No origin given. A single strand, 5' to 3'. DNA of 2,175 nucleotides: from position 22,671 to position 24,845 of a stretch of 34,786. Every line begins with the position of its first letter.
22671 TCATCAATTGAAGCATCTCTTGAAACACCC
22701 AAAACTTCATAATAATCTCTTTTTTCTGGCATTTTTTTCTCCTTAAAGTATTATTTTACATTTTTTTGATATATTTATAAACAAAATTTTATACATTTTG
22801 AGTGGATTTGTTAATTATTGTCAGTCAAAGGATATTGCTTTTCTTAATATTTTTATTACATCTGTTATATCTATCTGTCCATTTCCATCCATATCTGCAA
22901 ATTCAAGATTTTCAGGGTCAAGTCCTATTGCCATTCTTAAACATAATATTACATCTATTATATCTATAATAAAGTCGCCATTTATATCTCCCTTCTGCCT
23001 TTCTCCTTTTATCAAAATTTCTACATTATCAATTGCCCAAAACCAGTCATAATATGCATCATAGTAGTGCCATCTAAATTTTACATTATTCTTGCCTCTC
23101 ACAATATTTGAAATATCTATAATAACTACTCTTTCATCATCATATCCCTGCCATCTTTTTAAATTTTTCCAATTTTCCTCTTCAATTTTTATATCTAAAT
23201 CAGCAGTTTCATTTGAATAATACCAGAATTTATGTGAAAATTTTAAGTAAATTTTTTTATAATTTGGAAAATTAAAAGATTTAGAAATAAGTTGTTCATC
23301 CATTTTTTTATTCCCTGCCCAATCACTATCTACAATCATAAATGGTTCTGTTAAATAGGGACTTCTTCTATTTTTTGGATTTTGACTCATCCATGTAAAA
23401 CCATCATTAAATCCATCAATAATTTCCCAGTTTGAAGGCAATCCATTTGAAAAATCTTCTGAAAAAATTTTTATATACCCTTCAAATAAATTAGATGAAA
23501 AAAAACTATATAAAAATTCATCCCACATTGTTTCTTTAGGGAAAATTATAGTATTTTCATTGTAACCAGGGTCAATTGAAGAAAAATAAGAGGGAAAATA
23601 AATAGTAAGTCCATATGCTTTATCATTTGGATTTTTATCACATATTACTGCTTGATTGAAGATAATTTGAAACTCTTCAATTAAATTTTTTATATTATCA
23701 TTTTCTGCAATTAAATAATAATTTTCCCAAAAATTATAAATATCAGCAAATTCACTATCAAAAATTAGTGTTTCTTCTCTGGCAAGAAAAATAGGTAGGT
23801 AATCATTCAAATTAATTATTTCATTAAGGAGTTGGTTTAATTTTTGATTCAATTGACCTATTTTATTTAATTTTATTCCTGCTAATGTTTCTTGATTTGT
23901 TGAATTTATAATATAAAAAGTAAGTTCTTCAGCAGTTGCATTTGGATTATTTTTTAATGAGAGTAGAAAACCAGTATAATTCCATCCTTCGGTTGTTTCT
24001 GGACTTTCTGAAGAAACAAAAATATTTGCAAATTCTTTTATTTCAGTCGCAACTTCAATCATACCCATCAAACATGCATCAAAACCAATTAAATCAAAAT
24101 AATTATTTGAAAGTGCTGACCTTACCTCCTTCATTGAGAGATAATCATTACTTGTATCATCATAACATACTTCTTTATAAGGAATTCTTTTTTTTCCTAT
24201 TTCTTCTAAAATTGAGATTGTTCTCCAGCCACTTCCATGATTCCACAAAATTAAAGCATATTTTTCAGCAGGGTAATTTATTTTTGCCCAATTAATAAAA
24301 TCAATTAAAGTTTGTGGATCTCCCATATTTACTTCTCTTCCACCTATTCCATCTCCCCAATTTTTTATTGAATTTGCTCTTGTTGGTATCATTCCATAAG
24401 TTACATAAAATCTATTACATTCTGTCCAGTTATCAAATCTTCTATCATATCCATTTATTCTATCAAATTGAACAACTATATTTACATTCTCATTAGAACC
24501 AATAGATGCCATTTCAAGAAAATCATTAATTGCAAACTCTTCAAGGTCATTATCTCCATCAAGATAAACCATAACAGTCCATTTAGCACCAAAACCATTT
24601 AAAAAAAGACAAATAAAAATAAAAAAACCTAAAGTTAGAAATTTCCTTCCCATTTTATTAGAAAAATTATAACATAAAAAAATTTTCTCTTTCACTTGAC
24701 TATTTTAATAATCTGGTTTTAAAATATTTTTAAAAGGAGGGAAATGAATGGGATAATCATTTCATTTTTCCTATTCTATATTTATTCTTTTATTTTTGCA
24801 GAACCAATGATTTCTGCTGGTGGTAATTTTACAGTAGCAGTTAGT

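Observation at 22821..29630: Divergent two-gene module: secreted C11 protease and a 1628-aa RCC1/Ig/CARDB giant protein sharing a dockerin tag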

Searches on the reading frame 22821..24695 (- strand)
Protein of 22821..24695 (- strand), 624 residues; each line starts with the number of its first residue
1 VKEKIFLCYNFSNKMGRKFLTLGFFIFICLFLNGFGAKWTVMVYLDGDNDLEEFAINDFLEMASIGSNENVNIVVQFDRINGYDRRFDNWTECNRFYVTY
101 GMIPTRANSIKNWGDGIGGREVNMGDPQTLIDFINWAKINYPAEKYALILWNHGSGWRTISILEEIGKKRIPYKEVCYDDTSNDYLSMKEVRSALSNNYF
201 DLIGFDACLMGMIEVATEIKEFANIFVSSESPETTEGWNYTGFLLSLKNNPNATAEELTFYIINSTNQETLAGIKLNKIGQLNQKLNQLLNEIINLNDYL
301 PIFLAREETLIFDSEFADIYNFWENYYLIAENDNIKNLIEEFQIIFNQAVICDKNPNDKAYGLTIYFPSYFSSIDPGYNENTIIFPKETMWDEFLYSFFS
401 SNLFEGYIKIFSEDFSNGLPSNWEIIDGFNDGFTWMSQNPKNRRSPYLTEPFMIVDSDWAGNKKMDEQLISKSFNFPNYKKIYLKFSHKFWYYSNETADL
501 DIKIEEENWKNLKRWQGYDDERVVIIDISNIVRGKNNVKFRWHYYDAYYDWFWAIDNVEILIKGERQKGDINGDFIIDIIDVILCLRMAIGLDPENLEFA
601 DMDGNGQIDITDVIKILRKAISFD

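Call 3: search_protein_families(library=pfam, proteins=[window:22821-24695:-], max_evalue=0.1)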
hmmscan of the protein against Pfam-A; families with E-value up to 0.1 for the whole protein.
window:22821-24695:- (624 aa): 5 families
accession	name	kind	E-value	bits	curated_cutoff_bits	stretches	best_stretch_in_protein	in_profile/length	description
PF03415.19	Peptidase_C11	-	1.1e-49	170.4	25.8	1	43-345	1-277/359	Clostripain family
PF00404.24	Dockerin_1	-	2.4e-06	28.1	22.9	1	568-613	1-49/57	Dockerin type I domain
PF07675.18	Cleaved_Adhesin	-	0.00023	21.6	21.4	1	410-498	3-90/174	Cleaved Adhesin Domain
PF13405.12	EF-hand_6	-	0.0059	16.7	25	0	600-619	9-28/30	EF-hand domain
PF00036.39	EF-hand_1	-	0.089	12.8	25.4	0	599-619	8-28/29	EF hand domain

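Call 4: search_protein_families(library=ncbifam, proteins=[window:22821-24695:-], max_evalue=0.1)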
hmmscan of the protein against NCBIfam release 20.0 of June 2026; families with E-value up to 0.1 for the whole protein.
window:22821-24695:- (624 aa): 1 family
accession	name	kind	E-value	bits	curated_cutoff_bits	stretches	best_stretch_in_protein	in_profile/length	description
TIGR02806.2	clostrip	equivalog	1.7e-25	89.9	550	1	38-220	1-189/472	clostripain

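Call 35: find_encoding_contigs(protein=window:22821-24653:-, flank=10000)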
Protein window:22821-24653:- (610 aa): no gene with exactly this product is on record in the collection.

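Call 47: search_solved_structures(query=window:22824-24653:-, max_evalue=0.001, show_alignments=2)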
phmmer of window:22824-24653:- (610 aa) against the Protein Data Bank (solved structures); distinct sequences matched with E-value up to 0.001: 7.
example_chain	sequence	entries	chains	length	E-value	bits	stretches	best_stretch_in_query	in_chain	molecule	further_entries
9cip_A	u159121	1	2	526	4.4e-19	71.7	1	23-206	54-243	Clostripain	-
6mzo_A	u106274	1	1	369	2.1e-14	56.2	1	107-278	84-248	Inactive Zymogen C11 Protease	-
6n9j_A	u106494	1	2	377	3.3e-10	42.4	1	116-260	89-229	Clostripain-related protein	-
3uws_B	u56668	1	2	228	9.3e-06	27.7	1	167-279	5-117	hypothetical protein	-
4yec_B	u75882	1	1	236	1e-05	27.5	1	167-279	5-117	Clostripain family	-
4yec_A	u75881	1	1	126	0.00033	22.5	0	107-144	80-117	Clostripain family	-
3uws_A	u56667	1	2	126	0.00033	22.5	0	107-144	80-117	hypothetical protein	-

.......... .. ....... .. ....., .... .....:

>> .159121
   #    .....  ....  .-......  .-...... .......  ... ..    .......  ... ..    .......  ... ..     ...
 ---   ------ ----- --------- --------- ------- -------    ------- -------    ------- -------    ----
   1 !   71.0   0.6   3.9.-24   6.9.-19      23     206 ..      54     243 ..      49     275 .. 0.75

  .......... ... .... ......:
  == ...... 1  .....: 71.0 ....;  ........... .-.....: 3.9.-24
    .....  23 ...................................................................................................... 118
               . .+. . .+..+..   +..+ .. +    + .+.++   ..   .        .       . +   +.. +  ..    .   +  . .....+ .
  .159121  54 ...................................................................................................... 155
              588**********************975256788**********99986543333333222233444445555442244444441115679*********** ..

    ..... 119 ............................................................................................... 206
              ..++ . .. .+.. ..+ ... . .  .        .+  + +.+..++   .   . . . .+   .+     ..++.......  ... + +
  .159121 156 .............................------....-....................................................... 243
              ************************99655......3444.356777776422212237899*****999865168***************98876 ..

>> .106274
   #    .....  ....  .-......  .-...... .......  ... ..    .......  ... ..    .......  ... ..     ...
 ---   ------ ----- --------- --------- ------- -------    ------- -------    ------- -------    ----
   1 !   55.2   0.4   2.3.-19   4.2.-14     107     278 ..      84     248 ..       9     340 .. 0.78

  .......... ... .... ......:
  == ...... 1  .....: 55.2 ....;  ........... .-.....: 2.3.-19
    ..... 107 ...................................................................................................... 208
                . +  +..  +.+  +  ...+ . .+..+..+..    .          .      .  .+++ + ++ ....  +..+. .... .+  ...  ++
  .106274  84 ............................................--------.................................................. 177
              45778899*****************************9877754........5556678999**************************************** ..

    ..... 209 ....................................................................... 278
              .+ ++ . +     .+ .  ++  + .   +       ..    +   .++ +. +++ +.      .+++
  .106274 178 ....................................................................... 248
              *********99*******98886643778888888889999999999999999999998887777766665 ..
